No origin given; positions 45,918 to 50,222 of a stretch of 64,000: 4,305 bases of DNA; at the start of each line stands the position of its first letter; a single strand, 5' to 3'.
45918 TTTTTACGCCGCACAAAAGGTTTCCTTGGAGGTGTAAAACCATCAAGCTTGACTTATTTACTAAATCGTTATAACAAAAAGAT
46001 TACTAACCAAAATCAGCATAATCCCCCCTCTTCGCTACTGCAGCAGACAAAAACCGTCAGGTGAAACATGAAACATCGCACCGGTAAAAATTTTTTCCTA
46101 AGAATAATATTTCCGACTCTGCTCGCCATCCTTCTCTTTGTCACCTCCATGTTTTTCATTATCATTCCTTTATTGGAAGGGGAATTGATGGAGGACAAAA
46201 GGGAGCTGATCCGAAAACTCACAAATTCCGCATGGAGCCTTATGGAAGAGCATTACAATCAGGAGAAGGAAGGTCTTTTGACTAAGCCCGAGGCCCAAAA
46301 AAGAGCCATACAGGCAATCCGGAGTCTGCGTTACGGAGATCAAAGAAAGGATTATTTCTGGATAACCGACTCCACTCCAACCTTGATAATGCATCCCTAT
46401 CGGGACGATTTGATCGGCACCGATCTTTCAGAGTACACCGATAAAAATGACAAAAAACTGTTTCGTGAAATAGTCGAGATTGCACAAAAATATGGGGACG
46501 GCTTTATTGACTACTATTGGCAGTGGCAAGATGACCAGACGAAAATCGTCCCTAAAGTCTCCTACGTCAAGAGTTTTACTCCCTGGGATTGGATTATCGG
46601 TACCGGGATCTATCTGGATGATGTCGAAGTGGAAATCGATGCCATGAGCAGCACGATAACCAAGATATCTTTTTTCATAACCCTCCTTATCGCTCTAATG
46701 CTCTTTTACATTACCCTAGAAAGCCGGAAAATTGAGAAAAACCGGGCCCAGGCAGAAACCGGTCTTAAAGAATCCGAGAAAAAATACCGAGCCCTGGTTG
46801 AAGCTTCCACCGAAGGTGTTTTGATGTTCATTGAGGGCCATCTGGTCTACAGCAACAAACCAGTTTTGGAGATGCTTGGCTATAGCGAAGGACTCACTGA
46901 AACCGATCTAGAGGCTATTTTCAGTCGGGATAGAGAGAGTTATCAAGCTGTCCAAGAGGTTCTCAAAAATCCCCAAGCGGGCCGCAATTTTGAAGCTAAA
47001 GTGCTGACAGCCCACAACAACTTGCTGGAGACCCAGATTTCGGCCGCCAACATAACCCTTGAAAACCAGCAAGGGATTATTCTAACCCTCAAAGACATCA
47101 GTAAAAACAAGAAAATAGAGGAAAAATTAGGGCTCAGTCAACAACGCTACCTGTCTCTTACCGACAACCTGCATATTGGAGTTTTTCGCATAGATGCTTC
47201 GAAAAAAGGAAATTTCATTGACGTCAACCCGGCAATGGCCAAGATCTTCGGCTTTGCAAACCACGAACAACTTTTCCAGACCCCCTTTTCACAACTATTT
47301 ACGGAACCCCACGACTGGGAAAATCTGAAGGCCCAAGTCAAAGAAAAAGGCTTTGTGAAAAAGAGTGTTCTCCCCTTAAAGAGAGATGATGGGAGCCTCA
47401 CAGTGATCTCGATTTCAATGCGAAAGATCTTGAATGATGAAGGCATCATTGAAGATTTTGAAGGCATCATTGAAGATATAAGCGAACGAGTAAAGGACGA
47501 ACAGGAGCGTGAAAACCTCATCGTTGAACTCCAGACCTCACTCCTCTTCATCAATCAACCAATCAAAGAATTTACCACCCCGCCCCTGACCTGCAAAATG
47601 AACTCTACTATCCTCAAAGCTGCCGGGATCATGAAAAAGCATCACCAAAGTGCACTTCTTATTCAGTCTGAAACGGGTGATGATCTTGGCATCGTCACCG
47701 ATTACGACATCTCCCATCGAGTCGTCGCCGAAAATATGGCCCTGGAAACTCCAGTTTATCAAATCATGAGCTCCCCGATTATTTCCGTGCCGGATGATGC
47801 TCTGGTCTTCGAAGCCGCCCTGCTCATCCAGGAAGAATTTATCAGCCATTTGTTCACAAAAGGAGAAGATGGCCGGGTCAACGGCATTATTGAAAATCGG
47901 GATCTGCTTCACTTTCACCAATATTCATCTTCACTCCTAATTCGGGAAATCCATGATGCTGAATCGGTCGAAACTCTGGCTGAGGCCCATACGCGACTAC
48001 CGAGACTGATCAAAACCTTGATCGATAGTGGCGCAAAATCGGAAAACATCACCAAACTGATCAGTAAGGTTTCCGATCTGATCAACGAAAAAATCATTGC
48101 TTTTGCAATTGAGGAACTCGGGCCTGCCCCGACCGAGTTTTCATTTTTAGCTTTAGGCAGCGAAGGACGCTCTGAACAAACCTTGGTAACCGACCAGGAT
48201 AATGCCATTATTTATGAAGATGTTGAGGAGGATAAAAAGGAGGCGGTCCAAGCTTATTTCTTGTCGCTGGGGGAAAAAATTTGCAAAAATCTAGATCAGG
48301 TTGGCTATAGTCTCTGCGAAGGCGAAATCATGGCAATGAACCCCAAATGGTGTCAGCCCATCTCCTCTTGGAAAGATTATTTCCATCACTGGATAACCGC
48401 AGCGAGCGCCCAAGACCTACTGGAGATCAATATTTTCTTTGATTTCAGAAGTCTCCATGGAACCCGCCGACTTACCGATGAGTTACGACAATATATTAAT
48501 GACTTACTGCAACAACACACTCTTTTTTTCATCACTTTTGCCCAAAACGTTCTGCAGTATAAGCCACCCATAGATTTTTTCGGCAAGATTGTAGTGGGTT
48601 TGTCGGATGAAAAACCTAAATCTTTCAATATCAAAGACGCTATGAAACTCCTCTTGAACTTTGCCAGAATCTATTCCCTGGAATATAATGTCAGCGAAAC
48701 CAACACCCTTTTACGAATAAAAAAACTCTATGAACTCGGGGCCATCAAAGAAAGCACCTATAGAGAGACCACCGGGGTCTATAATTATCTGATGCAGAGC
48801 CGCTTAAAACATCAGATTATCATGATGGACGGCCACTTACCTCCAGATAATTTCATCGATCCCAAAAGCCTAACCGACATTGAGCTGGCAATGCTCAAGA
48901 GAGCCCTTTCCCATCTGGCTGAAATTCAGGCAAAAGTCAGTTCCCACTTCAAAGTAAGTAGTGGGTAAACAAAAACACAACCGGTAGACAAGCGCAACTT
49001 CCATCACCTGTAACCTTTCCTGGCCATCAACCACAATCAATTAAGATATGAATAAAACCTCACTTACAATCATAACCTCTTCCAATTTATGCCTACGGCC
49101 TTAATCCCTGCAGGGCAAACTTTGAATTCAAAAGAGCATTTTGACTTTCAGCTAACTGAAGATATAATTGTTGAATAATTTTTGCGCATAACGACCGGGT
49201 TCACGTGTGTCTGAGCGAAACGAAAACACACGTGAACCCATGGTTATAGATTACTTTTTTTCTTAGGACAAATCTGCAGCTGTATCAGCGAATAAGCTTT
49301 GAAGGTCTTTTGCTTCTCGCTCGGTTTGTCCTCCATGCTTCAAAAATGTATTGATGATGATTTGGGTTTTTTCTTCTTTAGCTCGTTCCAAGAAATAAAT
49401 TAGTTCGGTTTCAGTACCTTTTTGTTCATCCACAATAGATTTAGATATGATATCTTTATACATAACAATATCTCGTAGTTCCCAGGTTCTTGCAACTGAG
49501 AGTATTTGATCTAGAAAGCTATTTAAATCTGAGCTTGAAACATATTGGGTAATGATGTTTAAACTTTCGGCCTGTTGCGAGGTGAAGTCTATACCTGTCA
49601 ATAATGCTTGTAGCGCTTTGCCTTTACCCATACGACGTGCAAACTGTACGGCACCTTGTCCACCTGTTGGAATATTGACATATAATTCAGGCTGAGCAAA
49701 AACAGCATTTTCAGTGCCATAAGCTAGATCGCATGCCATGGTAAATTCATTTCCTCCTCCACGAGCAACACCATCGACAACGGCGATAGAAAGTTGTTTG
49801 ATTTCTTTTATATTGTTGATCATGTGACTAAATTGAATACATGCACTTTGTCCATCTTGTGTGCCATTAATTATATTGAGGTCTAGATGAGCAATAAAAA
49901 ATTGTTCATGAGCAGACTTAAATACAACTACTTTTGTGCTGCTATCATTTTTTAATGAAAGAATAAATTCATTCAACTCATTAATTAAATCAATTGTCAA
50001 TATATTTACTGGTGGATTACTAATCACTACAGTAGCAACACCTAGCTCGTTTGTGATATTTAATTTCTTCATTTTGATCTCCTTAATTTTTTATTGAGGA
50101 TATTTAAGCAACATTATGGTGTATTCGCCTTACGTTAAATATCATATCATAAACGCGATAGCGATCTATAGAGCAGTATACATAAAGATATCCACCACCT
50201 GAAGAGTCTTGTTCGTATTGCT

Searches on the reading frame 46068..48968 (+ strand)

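Call 14: search_protein_families(library=pfam, proteins=[window:46068-48968:+], max_evalue=0.001)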
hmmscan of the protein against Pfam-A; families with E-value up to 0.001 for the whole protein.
window:46068-48968:+ (966 aa): 10 families
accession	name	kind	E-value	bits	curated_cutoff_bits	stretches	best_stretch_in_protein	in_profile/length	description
PF03445.19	DUF294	-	3.9e-47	160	21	1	643-780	2-136/138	Putative nucleotidyltransferase DUF294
PF08269.17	dCache_2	-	2.7e-43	148.7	26.5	1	40-194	42-192/298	Cache domain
PF17200.10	sCache_2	-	6.2e-43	146.8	25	1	40-193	1-152/155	Single Cache domain 2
PF10335.14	DUF294_C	-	5.1e-30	104.6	22.5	1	820-961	3-145/145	Putative nucleotidyltransferase substrate binding domain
PF13426.13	PAS_9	-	8.3e-16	58.6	27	2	379-473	9-103/103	PAS domain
PF00571.33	CBS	-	1.6e-14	54.4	24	2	563-615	1-53/57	CBS domain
PF13188.13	PAS_8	-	1.6e-14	53.6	21.8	2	359-416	1-56/65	PAS domain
PF00989.32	PAS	-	6.9e-12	45.8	22.6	1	360-471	2-113/113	PAS fold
PF17201.10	Cache_3-Cache_2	-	5.4e-11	42.8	27.7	1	77-193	188-296/299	Cache 3/Cache 2 fusion domain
PF08448.16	PAS_4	-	0.00052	20.7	23.1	0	378-475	12-109/110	PAS fold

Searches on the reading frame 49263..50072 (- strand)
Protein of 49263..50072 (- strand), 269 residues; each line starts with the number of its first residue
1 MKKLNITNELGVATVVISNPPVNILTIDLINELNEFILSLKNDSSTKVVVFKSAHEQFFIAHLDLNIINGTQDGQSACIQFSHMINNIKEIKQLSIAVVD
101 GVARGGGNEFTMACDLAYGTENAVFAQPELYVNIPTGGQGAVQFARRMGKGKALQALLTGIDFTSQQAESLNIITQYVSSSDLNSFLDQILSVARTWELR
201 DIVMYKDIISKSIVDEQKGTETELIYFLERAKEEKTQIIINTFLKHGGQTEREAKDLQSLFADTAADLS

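Call 14: search_protein_families(library=pfam, proteins=[window:49263-50072:-], max_evalue=0.001)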
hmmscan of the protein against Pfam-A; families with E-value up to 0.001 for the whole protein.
window:49263-50072:- (269 aa): 2 families
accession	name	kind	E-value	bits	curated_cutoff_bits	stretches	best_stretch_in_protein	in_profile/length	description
PF00378.25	ECH_1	-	6.1e-28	98.3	27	1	10-198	4-191/251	Enoyl-CoA hydratase/isomerase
PF16113.10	ECH_2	-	1.5e-17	64.6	27.2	1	22-211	12-201/335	Enoyl-CoA hydratase/isomerase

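Call 32: search_protein_families(library=ncbifam, proteins=[window:49263-50072:-], max_evalue=1e-10)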
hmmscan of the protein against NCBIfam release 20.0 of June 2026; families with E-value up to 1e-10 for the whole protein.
window:49263-50072:- (269 aa): 53 families (the best 25 are shown)
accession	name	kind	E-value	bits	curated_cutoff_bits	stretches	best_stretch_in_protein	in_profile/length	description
NF006566.0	PRK09076.1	subfamily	6.1e-28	98.1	286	1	1-235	4-241/260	enoyl-CoA hydratase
NF005803.0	PRK07658.1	equivalog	1.1e-25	90.5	313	1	1-210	1-209/257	enoyl-CoA hydratase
NF006007.0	PRK08138.1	subfamily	7.1e-24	84.6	355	1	9-195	15-198/261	enoyl-CoA hydratase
NF004475.0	PRK05809.1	subfamily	9.9e-24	84.2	394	1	3-223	5-229/260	short-chain-enoyl-CoA hydratase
NF004795.0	PRK06143.1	subfamily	3.1e-23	82.6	283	1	7-192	14-201/260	enoyl-CoA hydratase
NF005802.0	PRK07657.1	equivalog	2e-22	80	363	1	12-185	14-190/260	enoyl-CoA hydratase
NF008363.0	PRK11154.1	equivalog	9.7e-22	76.8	869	1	8-192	14-203/708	fatty acid oxidation complex subunit alpha FadJ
NF004517.0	PRK05862.1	equivalog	2.1e-21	76.6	396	1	12-211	14-213/257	enoyl-CoA hydratase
NF004634.0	PRK05980.1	equivalog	7.7e-21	74.6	375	1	11-183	12-191/263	crotonase/enoyl-CoA hydratase family protein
NF004840.0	PRK06190.1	equivalog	7.9e-20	71.5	253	1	5-218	7-221/260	enoyl-CoA hydratase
NF051848.1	EnCoAHydtEchA19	equivalog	1.9e-19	70.3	400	1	22-182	21-185/258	enoyl-CoA hydratase EchA19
NF006008.0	PRK08139.1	equivalog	1.9e-19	70.2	313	1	6-189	15-200/266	enoyl-CoA hydratase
NF007239.0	PRK09674.1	equivalog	3e-19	69.5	371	1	8-184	10-185/257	2,3-dehydroadipyl-CoA hydratase PaaF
NF004781.0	PRK06127.1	subfamily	3.7e-19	69.4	291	1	3-192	12-206/269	enoyl-CoA hydratase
NF042430.2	EnCoAhydt_DpgD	equivalog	3.2e-18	66.1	400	1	12-190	7-193/258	enoyl-CoA-hydratase DpgD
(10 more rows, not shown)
